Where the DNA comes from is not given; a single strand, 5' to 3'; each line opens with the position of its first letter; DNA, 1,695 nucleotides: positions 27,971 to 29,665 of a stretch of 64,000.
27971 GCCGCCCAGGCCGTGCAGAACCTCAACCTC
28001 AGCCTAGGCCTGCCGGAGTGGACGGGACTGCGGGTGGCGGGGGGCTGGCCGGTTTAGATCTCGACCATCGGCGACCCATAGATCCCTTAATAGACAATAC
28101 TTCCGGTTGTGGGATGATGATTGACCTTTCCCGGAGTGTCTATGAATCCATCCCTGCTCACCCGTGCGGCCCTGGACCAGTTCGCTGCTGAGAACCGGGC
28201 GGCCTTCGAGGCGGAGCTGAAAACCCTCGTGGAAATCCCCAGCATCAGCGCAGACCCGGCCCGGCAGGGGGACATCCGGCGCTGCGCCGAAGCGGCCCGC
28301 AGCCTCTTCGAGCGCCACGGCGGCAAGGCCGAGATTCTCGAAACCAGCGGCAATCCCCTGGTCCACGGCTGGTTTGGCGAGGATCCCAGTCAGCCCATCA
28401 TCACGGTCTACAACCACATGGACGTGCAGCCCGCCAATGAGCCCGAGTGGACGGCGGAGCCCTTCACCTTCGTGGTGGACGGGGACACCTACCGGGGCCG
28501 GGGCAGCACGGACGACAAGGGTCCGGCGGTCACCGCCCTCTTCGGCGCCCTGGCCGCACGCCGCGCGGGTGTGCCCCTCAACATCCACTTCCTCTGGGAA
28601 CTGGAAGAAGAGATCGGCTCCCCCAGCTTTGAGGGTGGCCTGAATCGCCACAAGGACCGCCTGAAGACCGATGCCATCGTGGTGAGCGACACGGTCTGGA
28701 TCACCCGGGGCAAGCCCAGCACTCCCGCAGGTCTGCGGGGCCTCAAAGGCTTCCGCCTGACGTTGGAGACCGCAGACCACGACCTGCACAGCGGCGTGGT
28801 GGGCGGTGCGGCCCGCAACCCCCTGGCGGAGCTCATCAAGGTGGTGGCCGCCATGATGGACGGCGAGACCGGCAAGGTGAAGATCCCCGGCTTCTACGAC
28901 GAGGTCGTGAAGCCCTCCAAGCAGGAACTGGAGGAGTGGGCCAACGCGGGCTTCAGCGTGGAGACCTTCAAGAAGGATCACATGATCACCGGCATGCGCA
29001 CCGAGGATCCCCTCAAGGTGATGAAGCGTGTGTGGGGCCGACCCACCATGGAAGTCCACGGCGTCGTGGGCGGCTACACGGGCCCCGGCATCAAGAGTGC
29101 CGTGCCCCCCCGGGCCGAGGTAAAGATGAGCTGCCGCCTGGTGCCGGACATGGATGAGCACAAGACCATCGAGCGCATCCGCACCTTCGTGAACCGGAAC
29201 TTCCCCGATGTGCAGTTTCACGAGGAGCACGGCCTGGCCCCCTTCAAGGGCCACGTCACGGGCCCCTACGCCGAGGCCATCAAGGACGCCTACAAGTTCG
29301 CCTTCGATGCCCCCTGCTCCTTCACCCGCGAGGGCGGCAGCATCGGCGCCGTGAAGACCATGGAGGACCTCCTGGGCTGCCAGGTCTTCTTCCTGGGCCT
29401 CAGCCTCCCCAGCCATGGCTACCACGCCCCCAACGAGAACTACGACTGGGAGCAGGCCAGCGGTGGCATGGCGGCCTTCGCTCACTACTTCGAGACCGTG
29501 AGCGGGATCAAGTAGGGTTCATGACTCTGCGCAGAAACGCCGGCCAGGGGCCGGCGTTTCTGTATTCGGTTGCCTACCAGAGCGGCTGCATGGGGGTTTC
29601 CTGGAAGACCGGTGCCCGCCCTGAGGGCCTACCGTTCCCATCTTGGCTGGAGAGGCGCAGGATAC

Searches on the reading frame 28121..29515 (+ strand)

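Call 3: search_protein_families(library=pfam, proteins=[window:28121-29515:+], max_evalue=0.01)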
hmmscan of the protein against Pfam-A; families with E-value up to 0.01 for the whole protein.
window:28121-29515:+ (464 aa): 2 families
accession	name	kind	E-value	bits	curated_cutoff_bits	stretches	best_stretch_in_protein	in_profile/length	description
PF01546.33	Peptidase_M20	-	8.5e-20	72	24.6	1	96-458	2-205/206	Peptidase family M20/M25/M40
PF07687.19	M20_dimer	-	1.3e-14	54.4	21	1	204-362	2-104/107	Peptidase dimerisation domain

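Call 4: search_protein_families(library=ncbifam, proteins=[window:28121-29515:+], max_evalue=0.01)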
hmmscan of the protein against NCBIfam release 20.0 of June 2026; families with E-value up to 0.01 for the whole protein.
window:28121-29515:+ (464 aa): 40 families (the best 25 are shown)
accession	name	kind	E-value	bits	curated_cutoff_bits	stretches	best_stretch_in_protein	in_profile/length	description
NF006053.0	PRK08201.1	equivalog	1.7e-102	343.7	441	1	19-461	6-454/458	dipeptidase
NF006579.0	PRK09104.1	subfamily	8.3e-89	298.7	327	1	19-459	11-461/465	hypothetical protein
NF005914.0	PRK07907.1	subfamily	1.5e-66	225.2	300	1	21-451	12-444/456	hypothetical protein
NF005034.0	PRK06446.1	subfamily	4.9e-62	210.1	369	1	32-442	4-415/436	hypothetical protein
NF005478.0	PRK07079.1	subfamily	2.8e-45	155.1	330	1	24-457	14-451/469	hypothetical protein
NF006399.0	PRK08651.1-2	equivalog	3.1e-21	75.9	381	1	32-270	9-239/405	succinyl-diaminopimelate desuccinylase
TIGR01910.1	DapE-ArgE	subfamily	1.9e-16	60.2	217.6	1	33-255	4-222/373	ArgE/DapE family deacylase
NF006326.0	PRK08554.1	equivalog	3e-15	56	354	1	33-145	15-124/446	peptidase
NF006596.0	PRK09133.1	subfamily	7.1e-14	51.2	349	1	22-140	33-151/474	hypothetical protein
NF005710.0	PRK07522.1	subfamily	5.3e-13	48.9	412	1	86-171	64-149/391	acetylornithine deacetylase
TIGR01887.1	dipeptidaselike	subfamily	2.4e-12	46.8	207.95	1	31-167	6-144/447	Sapep family Mn(2+)-dependent dipeptidase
NF005913.0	PRK07906.1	subfamily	7.1e-12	44.7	382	1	36-143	24-133/442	hypothetical protein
NF005542.0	PRK07205.1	subfamily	2e-11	43.3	602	1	88-164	72-151/444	M20 family metallopeptidase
NF004809.0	PRK06156.1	equivalog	4.4e-11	42.4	438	1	93-166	164-244/573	dipeptidase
NF005591.0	PRK07318.1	equivalog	4.6e-11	42.7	435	1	83-167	71-156/466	dipeptidase PepV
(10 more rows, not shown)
